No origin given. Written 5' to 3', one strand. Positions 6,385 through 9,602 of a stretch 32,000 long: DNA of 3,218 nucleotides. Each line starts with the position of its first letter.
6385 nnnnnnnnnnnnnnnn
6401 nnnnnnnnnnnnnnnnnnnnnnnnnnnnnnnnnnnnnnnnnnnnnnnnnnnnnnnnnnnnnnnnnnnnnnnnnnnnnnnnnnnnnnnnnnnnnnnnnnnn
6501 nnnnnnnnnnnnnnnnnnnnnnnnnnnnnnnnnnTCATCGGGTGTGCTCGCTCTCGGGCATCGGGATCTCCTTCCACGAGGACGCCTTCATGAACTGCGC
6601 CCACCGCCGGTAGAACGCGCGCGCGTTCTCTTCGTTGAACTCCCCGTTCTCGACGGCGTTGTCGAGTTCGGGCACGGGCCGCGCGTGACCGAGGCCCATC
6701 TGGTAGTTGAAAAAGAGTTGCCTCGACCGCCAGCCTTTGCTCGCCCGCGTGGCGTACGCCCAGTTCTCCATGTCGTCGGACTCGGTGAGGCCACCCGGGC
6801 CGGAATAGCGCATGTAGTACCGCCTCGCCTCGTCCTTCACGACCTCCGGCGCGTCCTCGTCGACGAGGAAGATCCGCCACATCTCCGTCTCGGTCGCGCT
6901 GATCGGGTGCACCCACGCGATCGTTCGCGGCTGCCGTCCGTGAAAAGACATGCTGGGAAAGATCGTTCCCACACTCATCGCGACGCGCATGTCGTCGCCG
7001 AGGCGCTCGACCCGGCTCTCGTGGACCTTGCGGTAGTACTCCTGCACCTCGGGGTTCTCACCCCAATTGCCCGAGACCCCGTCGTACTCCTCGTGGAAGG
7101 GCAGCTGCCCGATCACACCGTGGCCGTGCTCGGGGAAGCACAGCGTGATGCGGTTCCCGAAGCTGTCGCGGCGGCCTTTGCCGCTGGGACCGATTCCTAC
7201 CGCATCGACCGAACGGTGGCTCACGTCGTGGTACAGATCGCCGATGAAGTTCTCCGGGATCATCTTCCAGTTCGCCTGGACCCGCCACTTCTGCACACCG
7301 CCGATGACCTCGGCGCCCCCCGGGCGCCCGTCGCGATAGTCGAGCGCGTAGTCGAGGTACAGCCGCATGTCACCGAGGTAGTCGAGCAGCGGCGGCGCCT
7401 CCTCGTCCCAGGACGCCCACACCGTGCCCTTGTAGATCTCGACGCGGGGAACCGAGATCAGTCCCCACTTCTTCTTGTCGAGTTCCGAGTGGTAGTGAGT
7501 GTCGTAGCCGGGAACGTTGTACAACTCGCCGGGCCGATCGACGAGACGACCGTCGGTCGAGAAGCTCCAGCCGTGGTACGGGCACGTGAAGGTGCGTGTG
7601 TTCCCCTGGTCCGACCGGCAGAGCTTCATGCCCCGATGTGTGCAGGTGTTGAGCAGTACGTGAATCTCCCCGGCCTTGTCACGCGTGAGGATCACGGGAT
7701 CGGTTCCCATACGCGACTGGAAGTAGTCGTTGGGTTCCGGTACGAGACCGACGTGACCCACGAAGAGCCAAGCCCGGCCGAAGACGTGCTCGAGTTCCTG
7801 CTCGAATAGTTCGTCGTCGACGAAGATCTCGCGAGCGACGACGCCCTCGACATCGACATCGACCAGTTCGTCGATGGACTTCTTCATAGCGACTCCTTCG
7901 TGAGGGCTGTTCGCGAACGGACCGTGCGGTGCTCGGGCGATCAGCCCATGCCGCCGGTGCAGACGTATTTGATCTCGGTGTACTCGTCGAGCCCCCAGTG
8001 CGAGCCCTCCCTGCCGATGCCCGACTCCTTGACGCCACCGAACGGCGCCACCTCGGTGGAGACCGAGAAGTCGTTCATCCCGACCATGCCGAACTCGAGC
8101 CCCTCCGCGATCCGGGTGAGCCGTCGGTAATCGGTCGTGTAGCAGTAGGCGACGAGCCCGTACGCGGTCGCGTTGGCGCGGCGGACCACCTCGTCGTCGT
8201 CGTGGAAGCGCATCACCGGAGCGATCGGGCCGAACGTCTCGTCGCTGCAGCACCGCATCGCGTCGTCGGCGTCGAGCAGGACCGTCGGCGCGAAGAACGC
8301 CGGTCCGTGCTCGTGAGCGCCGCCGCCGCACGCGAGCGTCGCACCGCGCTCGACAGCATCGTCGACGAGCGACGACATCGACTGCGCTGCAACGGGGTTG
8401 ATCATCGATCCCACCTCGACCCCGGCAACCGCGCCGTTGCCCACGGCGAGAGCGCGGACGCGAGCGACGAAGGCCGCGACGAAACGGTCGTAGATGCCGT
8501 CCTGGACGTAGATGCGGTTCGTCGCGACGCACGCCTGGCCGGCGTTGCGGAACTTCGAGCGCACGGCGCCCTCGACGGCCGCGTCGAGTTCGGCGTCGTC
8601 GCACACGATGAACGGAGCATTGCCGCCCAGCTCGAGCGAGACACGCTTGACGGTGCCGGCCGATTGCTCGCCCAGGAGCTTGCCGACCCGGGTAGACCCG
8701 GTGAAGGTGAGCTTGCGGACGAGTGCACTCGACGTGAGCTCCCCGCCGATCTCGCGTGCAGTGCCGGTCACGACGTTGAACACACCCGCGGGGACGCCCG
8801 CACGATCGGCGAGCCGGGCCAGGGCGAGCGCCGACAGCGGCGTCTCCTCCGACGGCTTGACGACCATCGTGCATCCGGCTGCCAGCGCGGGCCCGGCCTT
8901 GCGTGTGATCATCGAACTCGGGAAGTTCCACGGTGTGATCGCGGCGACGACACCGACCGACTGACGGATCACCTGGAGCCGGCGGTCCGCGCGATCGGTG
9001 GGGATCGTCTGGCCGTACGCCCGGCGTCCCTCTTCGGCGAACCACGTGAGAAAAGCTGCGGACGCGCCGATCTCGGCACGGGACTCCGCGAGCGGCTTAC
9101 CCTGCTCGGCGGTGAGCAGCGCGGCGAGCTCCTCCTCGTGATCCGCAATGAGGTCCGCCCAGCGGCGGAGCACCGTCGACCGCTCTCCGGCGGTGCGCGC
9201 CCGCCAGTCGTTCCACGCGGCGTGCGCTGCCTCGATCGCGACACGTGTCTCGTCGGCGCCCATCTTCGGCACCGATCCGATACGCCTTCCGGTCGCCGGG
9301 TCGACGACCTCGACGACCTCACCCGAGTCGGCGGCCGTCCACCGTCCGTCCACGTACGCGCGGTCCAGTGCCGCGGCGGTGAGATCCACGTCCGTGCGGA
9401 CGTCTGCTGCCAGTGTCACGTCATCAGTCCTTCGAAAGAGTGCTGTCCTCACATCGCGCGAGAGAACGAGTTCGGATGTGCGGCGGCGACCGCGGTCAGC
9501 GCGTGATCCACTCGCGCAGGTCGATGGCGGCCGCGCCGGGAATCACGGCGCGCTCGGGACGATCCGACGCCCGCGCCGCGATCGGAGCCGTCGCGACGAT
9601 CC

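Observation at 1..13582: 14-gene coupled operon mixing UbiD/UbiX, a Rieske dioxygenase and sugar-acid-type enzymes: candidate undescribed catabolic pathway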

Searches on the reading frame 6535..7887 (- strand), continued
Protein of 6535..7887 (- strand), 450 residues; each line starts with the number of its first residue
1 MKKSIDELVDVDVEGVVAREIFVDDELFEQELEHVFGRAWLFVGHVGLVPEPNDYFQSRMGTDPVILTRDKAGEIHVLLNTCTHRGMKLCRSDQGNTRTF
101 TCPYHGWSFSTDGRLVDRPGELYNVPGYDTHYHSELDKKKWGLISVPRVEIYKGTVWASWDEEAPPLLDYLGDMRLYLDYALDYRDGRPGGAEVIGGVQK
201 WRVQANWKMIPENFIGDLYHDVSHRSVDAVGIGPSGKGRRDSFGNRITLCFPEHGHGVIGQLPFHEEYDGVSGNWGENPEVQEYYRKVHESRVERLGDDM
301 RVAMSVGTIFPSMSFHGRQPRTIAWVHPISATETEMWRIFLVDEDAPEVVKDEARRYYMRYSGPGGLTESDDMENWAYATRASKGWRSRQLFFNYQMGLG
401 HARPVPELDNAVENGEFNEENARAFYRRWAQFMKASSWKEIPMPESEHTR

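Call 87: find_homologous_proteins(query=P0136, max_evalue=1e-100)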
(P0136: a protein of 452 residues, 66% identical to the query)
Query P0136 (452 aa): 1750 proteins with E <= 1e-100 among 6205 candidates; the best 120 are listed.
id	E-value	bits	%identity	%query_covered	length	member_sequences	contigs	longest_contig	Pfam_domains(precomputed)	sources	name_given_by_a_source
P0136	0.0e+0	1076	100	100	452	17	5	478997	PF00355.33,PF00848.26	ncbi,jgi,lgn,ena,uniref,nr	ncbi:aromatic ring-hydroxylating dioxygenase subunit alpha [Achromobacter mucicolens]|uniref:aromati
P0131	0.0e+0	1052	98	100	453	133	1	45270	PF00355.33,PF00848.26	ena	-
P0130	0.0e+0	1045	97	100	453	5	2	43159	PF00355.33,PF00848.26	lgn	-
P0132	9.2e-296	999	92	100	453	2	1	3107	PF00355.33,PF00848.26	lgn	-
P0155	4.7e-276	934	86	100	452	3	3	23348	PF00355.33,PF00848.26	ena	-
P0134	2.3e-275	932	88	98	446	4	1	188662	PF00355.33,PF00848.26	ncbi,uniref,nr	ncbi:aromatic ring-hydroxylating dioxygenase subunit alpha [Bordetella sp. 15P40C-2]|uniref:aromatic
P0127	8.4e-265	897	84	98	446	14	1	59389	PF00355.33,PF00848.26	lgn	-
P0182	4.9e-249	845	84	91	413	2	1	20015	PF00355.33,PF00848.26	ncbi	ncbi:MAG TPA: Rieske 2Fe-2S domain-containing protein, partial [Bordetella sp.]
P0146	5.3e-247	838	79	97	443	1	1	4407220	PF00355.33,PF00848.26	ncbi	ncbi:Rieske 2Fe-2S domain-containing protein [Bordetella sp. 2513F-2]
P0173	8.8e-247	838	79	97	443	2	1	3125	PF00355.33,PF00848.26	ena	-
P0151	7.8e-246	835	79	97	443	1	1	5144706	PF00355.33,PF00848.26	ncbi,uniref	ncbi:aromatic ring-hydroxylating oxygenase subunit alpha [Bordetella petrii]|uniref:aromatic ring-hy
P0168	2.5e-245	833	77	99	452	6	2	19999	PF00355.33,PF00848.26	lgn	-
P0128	2.5e-245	833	77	98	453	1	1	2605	PF00355.33,PF00848.26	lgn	-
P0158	2.9e-245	833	77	97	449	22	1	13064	PF00355.33,PF00848.26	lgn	-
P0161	7.4e-244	828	78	97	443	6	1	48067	PF00355.33,PF00848.26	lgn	-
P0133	1.6e-202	692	64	97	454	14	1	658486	PF00355.33,PF00848.26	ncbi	ncbi:aromatic ring-hydroxylating oxygenase subunit alpha [Mycobacterium sp. NPDC004974]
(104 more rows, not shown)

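Call 104: search_protein_families(library=ncbifam, proteins=[L018:6439-7422:+, L018:13469-14986:+, L018:11975-13363:+, L018:5448-6431:+, L018:1515-2510:+, L021:7199-7405:-], max_evalue=1e-8)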
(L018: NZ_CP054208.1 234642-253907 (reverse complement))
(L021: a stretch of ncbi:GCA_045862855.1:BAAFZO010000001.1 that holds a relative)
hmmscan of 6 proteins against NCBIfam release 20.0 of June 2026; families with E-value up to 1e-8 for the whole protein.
L018:6439-7422:+ (327 aa): 7 families
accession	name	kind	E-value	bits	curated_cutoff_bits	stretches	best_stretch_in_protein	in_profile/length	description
NF002958.0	PRK03620.1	subfamily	5.7e-96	320.9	278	1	13-301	11-298/307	5-dehydro-4-deoxyglucarate dehydratase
TIGR03249.1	KdgD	equivalog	4.3e-82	275.6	373.95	1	15-300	11-296/299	5-dehydro-4-deoxyglucarate dehydratase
TIGR00674.1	dapA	equivalog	1.7e-33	115.7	206.15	1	21-299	7-283/286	4-hydroxy-tetrahydrodipicolinate synthase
TIGR02313.1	HpaI-NOT-DapA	exception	1.2e-24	86.6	396.7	1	21-243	9-233/294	2,4-dihydroxyhept-2-ene-1,7-dioic acid aldolase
NF040954.1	Arch_KDGaldase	equivalog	1.6e-18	67.1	390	1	21-300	8-279/288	bifunctional 2-dehydro-3-deoxy-phosphogluconate/2-dehydro-3-deoxy-6-phosphogalactonate aldolase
NF003164.0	PRK04147.1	equivalog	2.6e-12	46.7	281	1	21-194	12-188/294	N-acetylneuraminate lyase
TIGR00683.1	nanA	equivalog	4.1e-09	36.2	382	1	21-239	9-227/293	N-acetylneuraminate lyase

L018:13469-14986:+ (505 aa): 33 families (the best 25 are shown)
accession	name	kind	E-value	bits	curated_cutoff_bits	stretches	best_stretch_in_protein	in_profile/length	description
NF008869.0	PRK11904.1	equivalog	1.8e-29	102.2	747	1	20-453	581-1004/1042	bifunctional proline dehydrogenase/L-glutamate gamma-semialdehyde dehydrogenase PutA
TIGR01238.1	D1pyr5carbox3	equivalog_domain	9.2e-29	100.3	485.2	1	24-437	73-466/500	L-glutamate gamma-semialdehyde dehydrogenase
NF010000.0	PRK13473.1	subfamily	4.2e-27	94.9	615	1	6-386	21-392/475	aminobutyraldehyde dehydrogenase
NF052305.1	DioxValDhHalo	equivalog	7e-27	94.5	750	1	3-423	21-432/483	2,5-dioxovalerate dehydrogenase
NF006992.0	PRK09457.1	subfamily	5.3e-25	88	514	1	4-434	17-432/487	succinylglutamate-semialdehyde dehydrogenase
NF042993.1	AlphKGSA_gudD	equivalog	1.6e-24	86.5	770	1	7-438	24-445/481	alpha-ketoglutaric semialdehyde dehydrogenase GucD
NF008772.0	PRK11809.1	equivalog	1.8e-24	85.5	1750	1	20-437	677-1077/1318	trifunctional transcriptional regulator/proline dehydrogenase/L-glutamate gamma-semialdehyde dehydrogenase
TIGR03240.1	arg_catab_astD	equivalog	1.6e-23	83.3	579.3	1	5-396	16-395/484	succinylglutamate-semialdehyde dehydrogenase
TIGR03216.1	OH_muco_semi_DH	equivalog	2e-23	82.8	693.25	1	5-410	17-420/481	2-hydroxymuconic semialdehyde dehydrogenase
TIGR01804.1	BADH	equivalog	4.2e-23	81.6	668.6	1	4-396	15-399/467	betaine-aldehyde dehydrogenase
TIGR02299.1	HpaE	equivalog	9.1e-23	80.6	638.35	1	6-290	20-286/488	5-carboxymethyl-2-hydroxymuconate semialdehyde dehydrogenase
NF006916.0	PRK09407.1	equivalog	1.1e-22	80.3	521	1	3-432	35-450/526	succinic semialdehyde dehydrogenase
TIGR01780.1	SSADH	subfamily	6.9e-22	77.9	646.35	1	7-385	2-371/448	succinate-semialdehyde dehydrogenase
NF009725.0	PRK13252.1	equivalog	3.4e-21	75.2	593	1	3-411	23-421/488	betaine-aldehyde dehydrogenase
NF045735.1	PaDhStyDPseudo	equivalog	3.2e-19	68.9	850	1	3-422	19-434/483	phenylacetaldehyde dehydrogenase StyD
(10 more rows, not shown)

L018:11975-13363:+ (462 aa): 39 families (the best 25 are shown)
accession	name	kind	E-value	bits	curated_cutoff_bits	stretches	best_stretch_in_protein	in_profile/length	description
NF009725.0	PRK13252.1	equivalog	1.2e-128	429.6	593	1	3-458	27-482/488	betaine-aldehyde dehydrogenase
TIGR01804.1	BADH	equivalog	6.4e-122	407.4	668.6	1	4-451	19-467/467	betaine-aldehyde dehydrogenase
TIGR02299.1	HpaE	equivalog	7e-115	384.4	638.35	1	4-457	22-478/488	5-carboxymethyl-2-hydroxymuconate semialdehyde dehydrogenase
NF010000.0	PRK13473.1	subfamily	2.6e-111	372.6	615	1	4-455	23-472/475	aminobutyraldehyde dehydrogenase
TIGR03216.1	OH_muco_semi_DH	equivalog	9.3e-103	344.4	693.25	1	2-455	18-479/481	2-hydroxymuconic semialdehyde dehydrogenase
NF045736.1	PaDhStyDRhodo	equivalog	1e-100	337.6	800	1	4-457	24-479/479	phenylacetaldehyde dehydrogenase StyD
NF042993.1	AlphKGSA_gudD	equivalog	3.6e-100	336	770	1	5-449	26-474/481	alpha-ketoglutaric semialdehyde dehydrogenase GucD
NF045735.1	PaDhStyDPseudo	equivalog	1.1e-97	327.8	850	1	4-455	24-481/483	phenylacetaldehyde dehydrogenase StyD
NF050026.1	AcaldDHExaC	equivalog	2.2e-95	320.2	900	1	3-456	36-494/503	acetaldehyde dehydrogenase ExaC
NF006916.0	PRK09407.1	equivalog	8.5e-93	311.7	521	1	3-455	39-492/526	succinic semialdehyde dehydrogenase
NF052305.1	DioxValDhHalo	equivalog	1.2e-92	311.3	750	1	14-453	37-479/483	2,5-dioxovalerate dehydrogenase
NF040648.1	lactal_redase_Meth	equivalog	1.9e-91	307.4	650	1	13-454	26-461/463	lactaldehyde dehydrogenase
TIGR01780.1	SSADH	subfamily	3.5e-91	306.4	646.35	1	4-449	3-446/448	succinate-semialdehyde dehydrogenase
NF007352.0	PRK09847.1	equivalog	4.6e-83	279.4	850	1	4-457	41-493/495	aldehyde dehydrogenase PuuC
NF002852.0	PRK03137.1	subfamily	8.9e-81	272.2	648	1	12-456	65-513/514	L-glutamate gamma-semialdehyde dehydrogenase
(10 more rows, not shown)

L018:5448-6431:+ (327 aa): 21 families
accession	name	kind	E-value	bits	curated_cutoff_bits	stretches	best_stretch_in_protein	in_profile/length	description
NF009714.1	PRK13243.1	equivalog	1.3e-65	221.9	455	1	6-313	6-322/332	glyoxylate reductase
NF011938.0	PRK15409.1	equivalog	4e-61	206.8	492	1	4-307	4-312/324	glyoxylate/hydroxypyruvate reductase GhrB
TIGR01327.1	PGDH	equivalog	1.7e-54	185.5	454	1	16-310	13-307/525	phosphoglycerate dehydrogenase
NF005069.0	PRK06487.1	equivalog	1.2e-52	179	448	1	48-308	51-315/320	2-hydroxyacid dehydrogenase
NF008759.0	PRK11790.1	equivalog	7.8e-42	143.4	404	1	26-302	36-315/410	phosphoglycerate dehydrogenase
NF006263.0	PRK08410.1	equivalog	2.1e-41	142.3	389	1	46-302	43-305/311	D-2-hydroxyacid dehydrogenase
NF005387.0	PRK06932.1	equivalog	9.1e-40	136.5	492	1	11-299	12-305/314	2-hydroxyacid dehydrogenase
NF041369.1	Dhydh_Halo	equivalog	9.6e-38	130.1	400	1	69-300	59-291/305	D-2-hydroxyacid dehydrogenase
NF000492.1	vanH_gen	exception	1.9e-35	122.5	540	1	68-294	68-301/312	D-lactate dehydrogenase VanH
NF005750.0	PRK07574.1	equivalog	2.8e-35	122.1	329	1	56-307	104-360/386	NAD-dependent formate dehydrogenase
NF000004.1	vanH-D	exception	4.2e-28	98.4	550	1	67-261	73-261/323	D-lactate dehydrogenase VanH-D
NF000371.1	vanH_Agroup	exception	2.8e-27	95.8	700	1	68-299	73-311/322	VanH-A/VanH-Pt family D-lactate dehydrogenase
NF001309.0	PRK00257.1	equivalog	1.6e-26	93.2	434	1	37-305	30-279/379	4-phosphoerythronate dehydrogenase PdxB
NF000151.1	vanH-Ac1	exception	3.4e-26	92.4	750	1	68-261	104-291/351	D-lactate dehydrogenase VanH-Ac1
NF000112.1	vanH-Amyco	exception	1.2e-25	90.6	625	1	69-261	98-284/348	VanH-AOV family D-lactate dehydrogenase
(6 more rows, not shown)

L018:1515-2510:+ (331 aa): 1 family
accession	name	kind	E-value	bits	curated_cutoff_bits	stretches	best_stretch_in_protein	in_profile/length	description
NF011620.1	PRK15046.1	equivalog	1.6e-13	50.2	310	1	14-287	5-282/334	2-aminoethylphosphonate ABC transporter substrate-binding protein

L021:7199-7405:- (68 aa): 0 families

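Call 106: search_protein_families(library=pfam, proteins=[L021:7199-7405:-, L014:14599-14808:+], max_evalue=10)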
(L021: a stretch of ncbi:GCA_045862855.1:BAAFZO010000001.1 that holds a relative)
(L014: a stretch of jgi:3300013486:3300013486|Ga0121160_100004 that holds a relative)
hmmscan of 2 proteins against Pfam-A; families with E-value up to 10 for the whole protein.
L021:7199-7405:- (68 aa): 2 families
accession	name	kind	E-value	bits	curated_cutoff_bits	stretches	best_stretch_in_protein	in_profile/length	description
PF17758.7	Prot_ATP_ID_OB_N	-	0.063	13.4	23.4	1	6-26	31-51/62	Proteasomal ATPase OB N-terminal domain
PF03950.23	tRNA-synt_1c_C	-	0.27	11.9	23.9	1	10-37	55-83/91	tRNA synthetases class I (E and Q), anti-codon binding domain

L014:14599-14808:+ (69 aa): 0 families

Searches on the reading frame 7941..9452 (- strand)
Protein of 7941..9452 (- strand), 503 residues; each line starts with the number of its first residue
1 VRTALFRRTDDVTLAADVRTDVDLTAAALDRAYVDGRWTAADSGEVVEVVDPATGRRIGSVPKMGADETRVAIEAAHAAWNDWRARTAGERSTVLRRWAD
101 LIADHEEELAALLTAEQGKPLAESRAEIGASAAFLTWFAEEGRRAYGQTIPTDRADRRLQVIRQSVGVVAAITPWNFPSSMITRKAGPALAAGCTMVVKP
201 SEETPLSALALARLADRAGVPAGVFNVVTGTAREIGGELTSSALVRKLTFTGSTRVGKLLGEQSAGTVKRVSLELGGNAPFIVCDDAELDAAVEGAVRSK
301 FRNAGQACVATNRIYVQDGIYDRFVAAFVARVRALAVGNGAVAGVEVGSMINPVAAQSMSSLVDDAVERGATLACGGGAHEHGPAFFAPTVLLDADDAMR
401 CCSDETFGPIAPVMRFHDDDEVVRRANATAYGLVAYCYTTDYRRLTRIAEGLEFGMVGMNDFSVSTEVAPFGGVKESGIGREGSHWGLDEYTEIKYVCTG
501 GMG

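Call 11: search_protein_families(library=pfam, proteins=[window:7941-9452:-])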
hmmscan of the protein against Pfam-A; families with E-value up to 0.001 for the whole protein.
window:7941-9452:- (503 aa): 1 family
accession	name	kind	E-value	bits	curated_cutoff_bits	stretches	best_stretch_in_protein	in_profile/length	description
PF00171.27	Aldedh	-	1.6e-167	558.2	23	1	38-497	1-461/461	Aldehyde dehydrogenase family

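Call 12: search_protein_families(library=ncbifam, proteins=[window:7941-9452:-])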
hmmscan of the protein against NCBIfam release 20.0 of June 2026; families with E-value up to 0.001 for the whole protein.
window:7941-9452:- (503 aa): 42 families (the best 25 are shown)
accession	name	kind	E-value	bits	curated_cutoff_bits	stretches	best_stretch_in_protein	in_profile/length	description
NF008415.0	PRK11241.1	equivalog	7.2e-203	674.7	828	1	30-500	11-481/482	NADP-dependent succinate-semialdehyde dehydrogenase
TIGR01780.1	SSADH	subfamily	4.5e-193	642.2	646.35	1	49-495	1-448/448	succinate-semialdehyde dehydrogenase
TIGR01804.1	BADH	equivalog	3.4e-127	424.7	668.6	1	33-495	1-467/467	betaine-aldehyde dehydrogenase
TIGR02299.1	HpaE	equivalog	4.2e-124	414.8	638.35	1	33-498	4-475/488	5-carboxymethyl-2-hydroxymuconate semialdehyde dehydrogenase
NF009725.0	PRK13252.1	equivalog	4.7e-124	414.5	593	1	28-498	5-478/488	betaine-aldehyde dehydrogenase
NF010000.0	PRK13473.1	subfamily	7e-124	414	615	1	31-498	4-471/475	aminobutyraldehyde dehydrogenase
NF006916.0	PRK09407.1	equivalog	5.7e-120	401.4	521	1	40-498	29-491/526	succinic semialdehyde dehydrogenase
NF045735.1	PaDhStyDPseudo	equivalog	1.6e-119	399.8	850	1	31-498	4-480/483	phenylacetaldehyde dehydrogenase StyD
NF040648.1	lactal_redase_Meth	equivalog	1.5e-117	393.5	650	1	34-498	3-461/463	lactaldehyde dehydrogenase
NF007497.0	PRK10090.1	equivalog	1.2e-116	390.4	500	1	30-496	7-474/480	aldehyde dehydrogenase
TIGR03216.1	OH_muco_semi_DH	equivalog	1.8e-109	366.5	693.25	1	31-498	2-478/481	2-hydroxymuconic semialdehyde dehydrogenase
NF052305.1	DioxValDhHalo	equivalog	1.7e-104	350.5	750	1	30-497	5-479/483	2,5-dioxovalerate dehydrogenase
NF042993.1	AlphKGSA_gudD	equivalog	9.6e-103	344.5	770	1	32-497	6-478/481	alpha-ketoglutaric semialdehyde dehydrogenase GucD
TIGR03250.1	PhnAcAld_DH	equivalog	7e-102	341.5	635.65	1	40-496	12-467/472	phosphonoacetaldehyde dehydrogenase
NF045736.1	PaDhStyDRhodo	equivalog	1.3e-100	337.2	800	1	32-497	5-475/479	phenylacetaldehyde dehydrogenase StyD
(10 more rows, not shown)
